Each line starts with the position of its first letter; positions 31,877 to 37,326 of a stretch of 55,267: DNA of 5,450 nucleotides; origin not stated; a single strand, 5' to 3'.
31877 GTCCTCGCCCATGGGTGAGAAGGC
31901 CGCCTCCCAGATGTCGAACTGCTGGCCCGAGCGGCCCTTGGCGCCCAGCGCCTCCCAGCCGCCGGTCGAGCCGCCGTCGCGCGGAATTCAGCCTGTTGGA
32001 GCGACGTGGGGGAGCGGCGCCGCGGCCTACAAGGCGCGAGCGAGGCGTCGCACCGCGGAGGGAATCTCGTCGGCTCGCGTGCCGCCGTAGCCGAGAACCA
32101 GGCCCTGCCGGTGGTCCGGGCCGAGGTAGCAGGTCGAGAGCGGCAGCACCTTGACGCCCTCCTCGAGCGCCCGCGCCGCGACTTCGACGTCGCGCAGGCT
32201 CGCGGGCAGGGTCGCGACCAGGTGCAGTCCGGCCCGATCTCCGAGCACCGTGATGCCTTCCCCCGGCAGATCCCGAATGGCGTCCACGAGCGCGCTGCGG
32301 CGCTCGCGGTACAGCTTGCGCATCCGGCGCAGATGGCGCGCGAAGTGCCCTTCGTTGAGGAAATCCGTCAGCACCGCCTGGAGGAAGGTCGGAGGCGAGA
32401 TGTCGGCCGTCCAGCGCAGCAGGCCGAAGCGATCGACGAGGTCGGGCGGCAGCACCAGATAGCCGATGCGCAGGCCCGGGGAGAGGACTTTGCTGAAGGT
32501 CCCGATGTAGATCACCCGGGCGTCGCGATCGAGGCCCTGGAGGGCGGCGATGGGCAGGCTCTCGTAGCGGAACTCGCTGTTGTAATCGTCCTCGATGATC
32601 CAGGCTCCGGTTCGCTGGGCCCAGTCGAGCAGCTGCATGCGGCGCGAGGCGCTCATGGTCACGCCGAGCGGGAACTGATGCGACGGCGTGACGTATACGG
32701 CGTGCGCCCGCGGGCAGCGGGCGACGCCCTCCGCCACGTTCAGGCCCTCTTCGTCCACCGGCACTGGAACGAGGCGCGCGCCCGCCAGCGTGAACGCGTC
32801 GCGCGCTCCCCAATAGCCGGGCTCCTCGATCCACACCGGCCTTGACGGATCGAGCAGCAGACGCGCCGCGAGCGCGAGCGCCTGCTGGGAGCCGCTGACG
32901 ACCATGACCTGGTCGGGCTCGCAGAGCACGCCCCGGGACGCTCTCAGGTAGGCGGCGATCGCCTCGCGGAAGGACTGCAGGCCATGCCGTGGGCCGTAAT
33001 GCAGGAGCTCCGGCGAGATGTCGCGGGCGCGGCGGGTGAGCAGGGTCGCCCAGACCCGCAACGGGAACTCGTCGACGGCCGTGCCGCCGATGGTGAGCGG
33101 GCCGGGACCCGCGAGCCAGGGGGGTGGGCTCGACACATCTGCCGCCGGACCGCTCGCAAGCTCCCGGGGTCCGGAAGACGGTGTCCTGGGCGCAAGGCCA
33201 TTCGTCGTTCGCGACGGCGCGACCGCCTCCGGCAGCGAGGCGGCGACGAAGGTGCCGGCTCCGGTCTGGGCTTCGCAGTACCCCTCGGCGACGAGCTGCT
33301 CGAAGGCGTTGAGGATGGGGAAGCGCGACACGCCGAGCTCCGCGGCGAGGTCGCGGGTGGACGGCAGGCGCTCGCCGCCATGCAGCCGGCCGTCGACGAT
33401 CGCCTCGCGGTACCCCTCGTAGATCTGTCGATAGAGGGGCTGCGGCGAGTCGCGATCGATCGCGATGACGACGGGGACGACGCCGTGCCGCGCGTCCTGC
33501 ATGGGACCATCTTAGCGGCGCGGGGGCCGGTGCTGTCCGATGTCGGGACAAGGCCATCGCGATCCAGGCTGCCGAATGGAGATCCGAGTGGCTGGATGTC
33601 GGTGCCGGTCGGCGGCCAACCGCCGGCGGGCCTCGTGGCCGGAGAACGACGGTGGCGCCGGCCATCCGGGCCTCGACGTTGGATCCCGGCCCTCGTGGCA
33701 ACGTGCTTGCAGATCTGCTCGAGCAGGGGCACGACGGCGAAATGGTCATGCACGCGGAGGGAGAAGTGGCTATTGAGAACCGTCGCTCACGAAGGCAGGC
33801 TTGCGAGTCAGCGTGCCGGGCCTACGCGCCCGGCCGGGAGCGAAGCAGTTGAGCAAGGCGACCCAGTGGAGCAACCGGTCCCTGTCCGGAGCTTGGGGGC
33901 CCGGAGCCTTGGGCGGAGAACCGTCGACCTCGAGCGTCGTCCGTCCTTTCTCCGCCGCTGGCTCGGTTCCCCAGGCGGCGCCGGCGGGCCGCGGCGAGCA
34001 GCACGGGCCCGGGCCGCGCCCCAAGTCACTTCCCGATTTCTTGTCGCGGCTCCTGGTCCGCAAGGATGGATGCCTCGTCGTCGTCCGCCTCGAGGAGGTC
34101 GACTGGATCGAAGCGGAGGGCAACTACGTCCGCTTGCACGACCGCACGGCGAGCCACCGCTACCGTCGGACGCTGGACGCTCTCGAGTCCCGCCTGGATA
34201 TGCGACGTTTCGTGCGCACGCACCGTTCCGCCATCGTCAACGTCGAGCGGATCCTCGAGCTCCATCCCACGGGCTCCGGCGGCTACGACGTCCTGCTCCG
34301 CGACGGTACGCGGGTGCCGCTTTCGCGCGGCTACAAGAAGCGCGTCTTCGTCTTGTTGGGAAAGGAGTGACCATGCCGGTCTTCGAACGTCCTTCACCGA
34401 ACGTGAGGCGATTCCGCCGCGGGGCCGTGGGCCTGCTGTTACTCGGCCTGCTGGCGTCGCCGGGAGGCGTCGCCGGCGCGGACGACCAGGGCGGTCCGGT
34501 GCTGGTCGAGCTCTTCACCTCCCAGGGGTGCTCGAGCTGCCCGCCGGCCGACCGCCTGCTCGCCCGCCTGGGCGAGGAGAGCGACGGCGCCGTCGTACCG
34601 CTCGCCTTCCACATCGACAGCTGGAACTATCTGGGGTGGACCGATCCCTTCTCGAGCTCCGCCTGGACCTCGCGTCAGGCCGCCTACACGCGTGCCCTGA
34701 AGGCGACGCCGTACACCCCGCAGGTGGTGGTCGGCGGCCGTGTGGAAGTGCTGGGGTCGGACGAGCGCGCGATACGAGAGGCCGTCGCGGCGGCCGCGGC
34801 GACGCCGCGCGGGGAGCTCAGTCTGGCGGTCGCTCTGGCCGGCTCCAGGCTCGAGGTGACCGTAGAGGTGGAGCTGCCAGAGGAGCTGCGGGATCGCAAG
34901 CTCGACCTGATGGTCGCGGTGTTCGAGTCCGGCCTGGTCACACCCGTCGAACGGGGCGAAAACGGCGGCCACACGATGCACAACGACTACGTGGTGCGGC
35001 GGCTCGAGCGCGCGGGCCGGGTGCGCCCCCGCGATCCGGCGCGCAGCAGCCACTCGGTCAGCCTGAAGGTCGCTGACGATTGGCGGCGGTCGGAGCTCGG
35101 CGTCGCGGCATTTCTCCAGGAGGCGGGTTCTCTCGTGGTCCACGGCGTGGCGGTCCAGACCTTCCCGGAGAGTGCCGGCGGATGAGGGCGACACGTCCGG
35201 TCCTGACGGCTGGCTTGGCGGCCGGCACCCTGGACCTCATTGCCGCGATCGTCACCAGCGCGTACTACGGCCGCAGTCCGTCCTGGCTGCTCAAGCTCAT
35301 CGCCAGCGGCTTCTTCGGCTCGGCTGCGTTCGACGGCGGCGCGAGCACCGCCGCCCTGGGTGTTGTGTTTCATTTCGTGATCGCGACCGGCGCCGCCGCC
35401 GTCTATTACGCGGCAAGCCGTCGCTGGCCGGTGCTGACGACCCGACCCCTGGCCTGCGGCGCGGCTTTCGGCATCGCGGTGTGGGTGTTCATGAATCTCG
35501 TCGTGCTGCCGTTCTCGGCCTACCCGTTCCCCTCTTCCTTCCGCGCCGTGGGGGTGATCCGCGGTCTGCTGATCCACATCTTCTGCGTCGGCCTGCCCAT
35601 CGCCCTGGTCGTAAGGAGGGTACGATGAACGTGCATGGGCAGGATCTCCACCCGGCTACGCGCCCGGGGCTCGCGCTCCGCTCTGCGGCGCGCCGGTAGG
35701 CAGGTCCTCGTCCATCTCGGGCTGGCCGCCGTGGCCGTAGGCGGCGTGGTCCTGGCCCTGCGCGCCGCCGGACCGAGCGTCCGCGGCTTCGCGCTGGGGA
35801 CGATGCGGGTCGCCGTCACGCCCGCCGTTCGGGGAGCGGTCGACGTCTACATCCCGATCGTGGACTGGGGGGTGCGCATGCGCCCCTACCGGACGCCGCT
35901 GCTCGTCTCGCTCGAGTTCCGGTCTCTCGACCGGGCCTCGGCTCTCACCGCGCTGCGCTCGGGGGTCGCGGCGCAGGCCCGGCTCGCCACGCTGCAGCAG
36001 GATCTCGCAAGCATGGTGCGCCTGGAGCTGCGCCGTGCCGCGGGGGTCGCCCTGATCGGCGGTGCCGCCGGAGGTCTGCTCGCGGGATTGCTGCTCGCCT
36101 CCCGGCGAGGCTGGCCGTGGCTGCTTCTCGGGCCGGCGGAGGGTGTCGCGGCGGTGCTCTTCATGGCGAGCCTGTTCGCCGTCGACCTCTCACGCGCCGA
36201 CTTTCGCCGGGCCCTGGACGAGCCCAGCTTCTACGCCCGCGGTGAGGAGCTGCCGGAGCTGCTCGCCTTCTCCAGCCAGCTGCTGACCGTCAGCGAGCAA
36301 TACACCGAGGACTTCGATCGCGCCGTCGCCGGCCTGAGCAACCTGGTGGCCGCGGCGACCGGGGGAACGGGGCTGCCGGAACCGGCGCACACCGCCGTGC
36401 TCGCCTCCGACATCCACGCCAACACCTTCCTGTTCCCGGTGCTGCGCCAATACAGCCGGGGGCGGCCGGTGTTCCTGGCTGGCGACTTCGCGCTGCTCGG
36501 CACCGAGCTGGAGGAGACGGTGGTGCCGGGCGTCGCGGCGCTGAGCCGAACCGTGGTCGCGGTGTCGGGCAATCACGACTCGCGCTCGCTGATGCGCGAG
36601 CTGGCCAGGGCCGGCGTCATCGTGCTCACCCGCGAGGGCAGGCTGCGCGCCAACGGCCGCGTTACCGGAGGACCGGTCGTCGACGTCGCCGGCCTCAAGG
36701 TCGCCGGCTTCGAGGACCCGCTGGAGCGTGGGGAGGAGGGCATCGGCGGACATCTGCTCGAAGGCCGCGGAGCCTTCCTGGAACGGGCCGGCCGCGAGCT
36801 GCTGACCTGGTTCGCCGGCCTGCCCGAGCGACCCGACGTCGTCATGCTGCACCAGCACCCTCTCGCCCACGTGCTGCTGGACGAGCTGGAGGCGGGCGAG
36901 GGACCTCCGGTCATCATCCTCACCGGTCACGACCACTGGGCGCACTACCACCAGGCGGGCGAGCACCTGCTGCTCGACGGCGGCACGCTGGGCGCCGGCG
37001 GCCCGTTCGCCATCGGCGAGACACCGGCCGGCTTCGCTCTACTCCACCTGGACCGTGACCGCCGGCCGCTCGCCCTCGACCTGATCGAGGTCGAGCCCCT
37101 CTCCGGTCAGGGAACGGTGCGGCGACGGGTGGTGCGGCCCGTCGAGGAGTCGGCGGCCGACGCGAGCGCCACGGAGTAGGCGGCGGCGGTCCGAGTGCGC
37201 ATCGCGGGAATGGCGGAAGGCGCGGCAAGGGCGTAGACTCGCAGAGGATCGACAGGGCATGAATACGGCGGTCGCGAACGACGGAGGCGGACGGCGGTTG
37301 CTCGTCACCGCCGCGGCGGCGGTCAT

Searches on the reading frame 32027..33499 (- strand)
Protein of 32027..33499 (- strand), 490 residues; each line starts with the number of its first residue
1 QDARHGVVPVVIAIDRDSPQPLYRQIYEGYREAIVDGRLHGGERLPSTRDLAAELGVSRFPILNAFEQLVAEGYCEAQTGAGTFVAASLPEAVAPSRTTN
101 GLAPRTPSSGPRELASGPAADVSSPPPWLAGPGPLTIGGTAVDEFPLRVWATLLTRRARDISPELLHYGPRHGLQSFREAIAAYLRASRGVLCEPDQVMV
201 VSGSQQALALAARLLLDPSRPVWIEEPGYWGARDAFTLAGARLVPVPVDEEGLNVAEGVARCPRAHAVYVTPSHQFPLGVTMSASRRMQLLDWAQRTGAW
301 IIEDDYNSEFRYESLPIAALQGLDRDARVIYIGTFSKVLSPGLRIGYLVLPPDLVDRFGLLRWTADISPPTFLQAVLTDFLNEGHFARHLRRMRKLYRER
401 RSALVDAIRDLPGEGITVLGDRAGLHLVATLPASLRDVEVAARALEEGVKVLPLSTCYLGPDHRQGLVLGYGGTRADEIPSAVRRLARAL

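Call 84: search_protein_families(library=pfam, proteins=[window:32027-33499:-], max_evalue=0.00001)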
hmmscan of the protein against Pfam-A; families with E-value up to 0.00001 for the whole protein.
window:32027-33499:- (490 aa): 2 families
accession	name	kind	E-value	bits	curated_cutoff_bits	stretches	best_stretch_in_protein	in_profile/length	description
PF00155.27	Aminotran_1_2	-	1.8e-35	123.2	19.7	1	156-459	28-338/361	Aminotransferase class I and II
PF00392.27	GntR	-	1.4e-15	57.2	27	1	22-85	1-64/64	Bacterial regulatory proteins, gntR family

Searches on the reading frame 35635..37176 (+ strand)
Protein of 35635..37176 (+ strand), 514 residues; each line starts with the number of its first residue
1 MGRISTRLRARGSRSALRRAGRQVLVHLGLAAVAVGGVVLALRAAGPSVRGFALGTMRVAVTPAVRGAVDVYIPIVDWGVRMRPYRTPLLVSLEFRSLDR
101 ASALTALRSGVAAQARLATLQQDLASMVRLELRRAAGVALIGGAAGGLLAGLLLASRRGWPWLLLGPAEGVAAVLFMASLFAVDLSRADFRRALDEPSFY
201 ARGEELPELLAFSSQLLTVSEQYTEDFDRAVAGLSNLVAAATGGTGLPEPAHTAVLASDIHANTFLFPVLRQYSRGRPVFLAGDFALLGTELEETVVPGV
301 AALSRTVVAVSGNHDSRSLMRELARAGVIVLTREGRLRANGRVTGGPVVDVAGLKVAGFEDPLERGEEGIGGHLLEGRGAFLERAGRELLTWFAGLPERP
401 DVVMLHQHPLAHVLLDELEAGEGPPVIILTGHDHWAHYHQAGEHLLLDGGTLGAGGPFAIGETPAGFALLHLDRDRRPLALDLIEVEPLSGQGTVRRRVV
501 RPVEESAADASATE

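Call 84: search_protein_families(library=pfam, proteins=[window:35635-37176:+], max_evalue=0.00001)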
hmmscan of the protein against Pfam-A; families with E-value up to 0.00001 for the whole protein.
window:35635-37176:+ (514 aa): 1 family
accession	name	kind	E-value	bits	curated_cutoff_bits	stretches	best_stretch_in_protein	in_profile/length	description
PF12850.12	Metallophos_2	-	4e-09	37.1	27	1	255-473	4-152/154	Calcineurin-like phosphoesterase superfamily domain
